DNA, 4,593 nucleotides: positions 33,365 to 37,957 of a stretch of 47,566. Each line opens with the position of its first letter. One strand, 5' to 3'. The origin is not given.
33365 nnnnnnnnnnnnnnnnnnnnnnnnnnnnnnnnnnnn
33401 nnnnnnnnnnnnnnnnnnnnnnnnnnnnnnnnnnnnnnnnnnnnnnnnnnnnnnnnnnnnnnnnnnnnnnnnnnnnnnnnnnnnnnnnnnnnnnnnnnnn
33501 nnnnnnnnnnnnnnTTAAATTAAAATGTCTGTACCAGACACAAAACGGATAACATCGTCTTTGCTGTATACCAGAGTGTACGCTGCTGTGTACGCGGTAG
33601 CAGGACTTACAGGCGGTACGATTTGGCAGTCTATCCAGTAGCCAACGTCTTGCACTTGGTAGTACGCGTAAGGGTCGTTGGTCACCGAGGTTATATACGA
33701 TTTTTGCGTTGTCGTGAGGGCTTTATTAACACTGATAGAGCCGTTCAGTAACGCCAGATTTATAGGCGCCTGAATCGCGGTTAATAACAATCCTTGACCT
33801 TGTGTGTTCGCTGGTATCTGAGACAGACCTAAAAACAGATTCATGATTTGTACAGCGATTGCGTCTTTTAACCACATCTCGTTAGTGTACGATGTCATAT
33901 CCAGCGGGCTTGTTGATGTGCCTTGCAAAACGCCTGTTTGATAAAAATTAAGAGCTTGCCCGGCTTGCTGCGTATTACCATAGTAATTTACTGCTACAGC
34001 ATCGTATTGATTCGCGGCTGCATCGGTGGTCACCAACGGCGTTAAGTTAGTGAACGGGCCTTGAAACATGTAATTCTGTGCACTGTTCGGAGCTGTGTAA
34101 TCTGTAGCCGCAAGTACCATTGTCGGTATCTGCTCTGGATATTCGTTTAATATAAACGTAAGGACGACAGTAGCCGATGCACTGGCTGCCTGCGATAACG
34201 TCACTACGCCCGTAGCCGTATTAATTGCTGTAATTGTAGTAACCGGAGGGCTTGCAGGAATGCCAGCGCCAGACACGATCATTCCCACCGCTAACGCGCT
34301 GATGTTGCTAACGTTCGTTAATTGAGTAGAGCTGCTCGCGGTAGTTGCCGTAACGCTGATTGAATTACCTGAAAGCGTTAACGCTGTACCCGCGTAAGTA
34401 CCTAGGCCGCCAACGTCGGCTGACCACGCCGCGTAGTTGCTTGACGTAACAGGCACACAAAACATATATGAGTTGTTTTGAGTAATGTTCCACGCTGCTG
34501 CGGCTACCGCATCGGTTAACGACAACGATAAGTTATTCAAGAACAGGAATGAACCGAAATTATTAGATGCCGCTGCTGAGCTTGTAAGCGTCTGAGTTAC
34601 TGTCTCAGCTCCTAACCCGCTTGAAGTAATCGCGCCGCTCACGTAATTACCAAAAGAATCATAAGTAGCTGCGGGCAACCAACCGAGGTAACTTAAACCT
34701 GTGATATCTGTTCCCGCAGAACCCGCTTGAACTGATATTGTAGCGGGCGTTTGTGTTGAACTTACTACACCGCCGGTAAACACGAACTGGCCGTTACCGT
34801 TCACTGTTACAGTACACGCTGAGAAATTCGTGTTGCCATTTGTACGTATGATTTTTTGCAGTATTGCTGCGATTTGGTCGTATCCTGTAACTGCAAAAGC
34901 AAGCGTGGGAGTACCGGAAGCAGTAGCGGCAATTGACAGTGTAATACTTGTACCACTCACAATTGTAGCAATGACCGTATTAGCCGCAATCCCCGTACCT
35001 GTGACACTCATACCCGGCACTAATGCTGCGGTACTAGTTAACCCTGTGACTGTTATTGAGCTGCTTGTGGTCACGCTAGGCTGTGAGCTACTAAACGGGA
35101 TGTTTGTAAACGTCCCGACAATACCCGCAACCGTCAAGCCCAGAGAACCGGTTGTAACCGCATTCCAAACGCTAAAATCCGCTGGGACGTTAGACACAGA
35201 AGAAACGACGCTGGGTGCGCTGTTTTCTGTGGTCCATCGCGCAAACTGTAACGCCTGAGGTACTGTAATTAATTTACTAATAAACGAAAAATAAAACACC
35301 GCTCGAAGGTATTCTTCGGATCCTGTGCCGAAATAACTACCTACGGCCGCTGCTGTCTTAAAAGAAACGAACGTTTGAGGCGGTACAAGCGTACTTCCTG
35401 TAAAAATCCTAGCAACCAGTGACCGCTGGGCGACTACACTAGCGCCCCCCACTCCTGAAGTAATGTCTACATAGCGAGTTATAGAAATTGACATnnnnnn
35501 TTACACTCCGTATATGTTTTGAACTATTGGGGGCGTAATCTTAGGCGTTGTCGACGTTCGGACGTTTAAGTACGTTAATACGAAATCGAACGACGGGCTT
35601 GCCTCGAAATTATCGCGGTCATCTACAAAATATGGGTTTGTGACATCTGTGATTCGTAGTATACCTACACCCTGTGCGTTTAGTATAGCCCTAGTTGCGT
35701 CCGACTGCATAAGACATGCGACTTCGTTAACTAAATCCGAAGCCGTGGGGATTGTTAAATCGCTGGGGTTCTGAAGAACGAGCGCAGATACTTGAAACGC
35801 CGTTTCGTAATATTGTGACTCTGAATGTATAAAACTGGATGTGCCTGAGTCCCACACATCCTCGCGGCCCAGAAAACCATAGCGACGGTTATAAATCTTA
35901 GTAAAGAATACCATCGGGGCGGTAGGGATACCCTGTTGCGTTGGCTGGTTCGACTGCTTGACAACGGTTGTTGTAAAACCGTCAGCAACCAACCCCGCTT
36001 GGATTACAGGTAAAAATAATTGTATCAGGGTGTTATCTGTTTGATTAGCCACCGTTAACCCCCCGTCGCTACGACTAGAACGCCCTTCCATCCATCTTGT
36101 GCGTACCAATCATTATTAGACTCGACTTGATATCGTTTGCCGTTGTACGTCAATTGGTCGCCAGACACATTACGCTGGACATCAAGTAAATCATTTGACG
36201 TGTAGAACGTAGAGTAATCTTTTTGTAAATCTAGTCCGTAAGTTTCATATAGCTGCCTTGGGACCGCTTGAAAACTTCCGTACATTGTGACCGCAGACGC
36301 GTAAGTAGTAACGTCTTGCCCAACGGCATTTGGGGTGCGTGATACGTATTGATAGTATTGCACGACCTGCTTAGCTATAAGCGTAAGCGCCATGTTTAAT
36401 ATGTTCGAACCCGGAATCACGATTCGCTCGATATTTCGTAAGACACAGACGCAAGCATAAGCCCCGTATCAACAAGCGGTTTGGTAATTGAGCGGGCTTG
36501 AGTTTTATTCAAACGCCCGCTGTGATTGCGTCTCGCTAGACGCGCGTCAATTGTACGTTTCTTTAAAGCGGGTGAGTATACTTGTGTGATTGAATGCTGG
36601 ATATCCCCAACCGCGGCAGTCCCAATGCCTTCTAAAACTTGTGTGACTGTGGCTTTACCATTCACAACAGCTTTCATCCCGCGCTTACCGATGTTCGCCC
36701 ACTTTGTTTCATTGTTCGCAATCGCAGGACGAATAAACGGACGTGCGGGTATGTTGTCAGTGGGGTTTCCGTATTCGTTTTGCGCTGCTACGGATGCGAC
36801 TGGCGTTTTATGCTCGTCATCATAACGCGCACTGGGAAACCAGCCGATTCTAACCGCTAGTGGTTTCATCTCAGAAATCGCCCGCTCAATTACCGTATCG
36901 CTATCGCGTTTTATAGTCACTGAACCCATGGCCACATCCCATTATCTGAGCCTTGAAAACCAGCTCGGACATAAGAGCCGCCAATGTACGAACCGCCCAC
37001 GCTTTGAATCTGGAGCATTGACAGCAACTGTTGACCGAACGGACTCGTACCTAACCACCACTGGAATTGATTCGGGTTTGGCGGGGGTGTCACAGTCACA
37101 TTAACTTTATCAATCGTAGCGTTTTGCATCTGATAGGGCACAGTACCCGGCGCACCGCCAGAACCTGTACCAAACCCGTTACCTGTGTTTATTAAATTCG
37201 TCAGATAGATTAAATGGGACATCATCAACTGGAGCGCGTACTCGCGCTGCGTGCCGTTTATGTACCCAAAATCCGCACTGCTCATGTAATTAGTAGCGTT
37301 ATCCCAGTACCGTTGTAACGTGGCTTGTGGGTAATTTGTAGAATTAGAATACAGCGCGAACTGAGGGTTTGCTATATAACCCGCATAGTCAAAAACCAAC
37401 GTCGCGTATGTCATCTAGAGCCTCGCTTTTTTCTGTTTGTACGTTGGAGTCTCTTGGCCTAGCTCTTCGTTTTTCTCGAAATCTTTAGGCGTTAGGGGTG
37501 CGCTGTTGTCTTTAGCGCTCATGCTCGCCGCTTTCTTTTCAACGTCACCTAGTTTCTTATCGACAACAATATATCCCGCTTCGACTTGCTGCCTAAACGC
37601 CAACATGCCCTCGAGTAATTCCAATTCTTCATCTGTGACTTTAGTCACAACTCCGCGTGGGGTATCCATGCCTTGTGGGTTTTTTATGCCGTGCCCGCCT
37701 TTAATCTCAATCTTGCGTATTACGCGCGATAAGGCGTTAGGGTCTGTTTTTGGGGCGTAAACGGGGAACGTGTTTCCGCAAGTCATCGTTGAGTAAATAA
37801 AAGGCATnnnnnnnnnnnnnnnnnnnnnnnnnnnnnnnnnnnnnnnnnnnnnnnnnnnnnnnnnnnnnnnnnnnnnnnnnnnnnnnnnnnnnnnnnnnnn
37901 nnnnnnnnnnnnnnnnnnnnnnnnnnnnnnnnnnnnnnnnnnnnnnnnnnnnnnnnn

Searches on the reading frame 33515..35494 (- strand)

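Call 19: search_protein_families(library=phrogs, proteins=[window:33515-35494:-], max_evalue=0.001)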
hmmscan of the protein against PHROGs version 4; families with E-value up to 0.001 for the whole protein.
window:33515-35494:- (659 aa): 1 family
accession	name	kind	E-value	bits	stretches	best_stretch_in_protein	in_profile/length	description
phrog_205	-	tail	3.5e-38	132.6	3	422-633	214-407/455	tail sheath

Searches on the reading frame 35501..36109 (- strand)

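Call 19: search_protein_families(library=phrogs, proteins=[window:35501-36109:-], max_evalue=0.001)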
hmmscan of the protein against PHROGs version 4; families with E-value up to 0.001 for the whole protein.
window:35501-36109:- (202 aa): 1 family
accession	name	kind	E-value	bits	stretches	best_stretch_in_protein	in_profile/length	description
phrog_4414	-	unknown function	1.3e-42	146.7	1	24-191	2-173/183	-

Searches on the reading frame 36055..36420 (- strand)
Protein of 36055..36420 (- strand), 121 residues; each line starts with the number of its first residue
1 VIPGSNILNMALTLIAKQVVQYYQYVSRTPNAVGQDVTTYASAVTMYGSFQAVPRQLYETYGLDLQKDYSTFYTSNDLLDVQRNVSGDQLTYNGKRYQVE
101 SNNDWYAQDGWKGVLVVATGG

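Call 19: search_protein_families(library=phrogs, proteins=[window:36055-36420:-], max_evalue=0.001)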
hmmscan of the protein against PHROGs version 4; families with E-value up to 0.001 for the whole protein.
window:36055-36420:- (121 aa): 4 families
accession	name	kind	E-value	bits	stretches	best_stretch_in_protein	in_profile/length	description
phrog_4475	-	head and packaging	1.9e-38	132.3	1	1-118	2-119/132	head protein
phrog_939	-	head and packaging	8.7e-07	30.1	1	8-108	2-105/126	head protein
phrog_1912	-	head and packaging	8.8e-05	24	1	7-118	6-118/122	head protein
phrog_8797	-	connector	0.00024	22.3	1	18-108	15-103/118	head closure Hc1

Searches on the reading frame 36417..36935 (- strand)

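Call 19: search_protein_families(library=phrogs, proteins=[window:36417-36935:-], max_evalue=0.001)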
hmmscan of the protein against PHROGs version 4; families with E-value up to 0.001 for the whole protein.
window:36417-36935:- (172 aa): 2 families
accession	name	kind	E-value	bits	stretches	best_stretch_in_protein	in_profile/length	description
phrog_222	-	connector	1.4e-42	147.2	1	3-170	110-263/276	tail completion or Neck1 protein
phrog_17053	-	unknown function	0.0004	21.4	0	54-84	19-47/59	-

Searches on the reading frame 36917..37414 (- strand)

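Call 19: search_protein_families(library=phrogs, proteins=[window:36917-37414:-], max_evalue=0.001)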
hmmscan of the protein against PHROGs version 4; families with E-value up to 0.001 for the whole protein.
window:36917-37414:- (165 aa): 1 family
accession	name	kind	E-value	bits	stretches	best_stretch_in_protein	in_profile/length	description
phrog_302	-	head and packaging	5.4e-17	62.7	1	21-154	21-140/155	virion structural protein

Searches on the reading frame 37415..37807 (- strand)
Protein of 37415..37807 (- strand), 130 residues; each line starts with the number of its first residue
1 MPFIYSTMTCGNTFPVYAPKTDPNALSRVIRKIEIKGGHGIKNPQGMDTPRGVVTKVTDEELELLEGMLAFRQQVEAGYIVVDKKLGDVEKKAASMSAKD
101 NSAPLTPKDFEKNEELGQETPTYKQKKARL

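Call 19: search_protein_families(library=phrogs, proteins=[window:37415-37807:-], max_evalue=0.001)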
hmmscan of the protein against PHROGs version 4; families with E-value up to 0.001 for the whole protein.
window:37415-37807:- (130 aa): 1 family
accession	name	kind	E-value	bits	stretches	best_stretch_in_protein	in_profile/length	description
phrog_3714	-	unknown function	1.4e-28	100.7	1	1-123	2-136/142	-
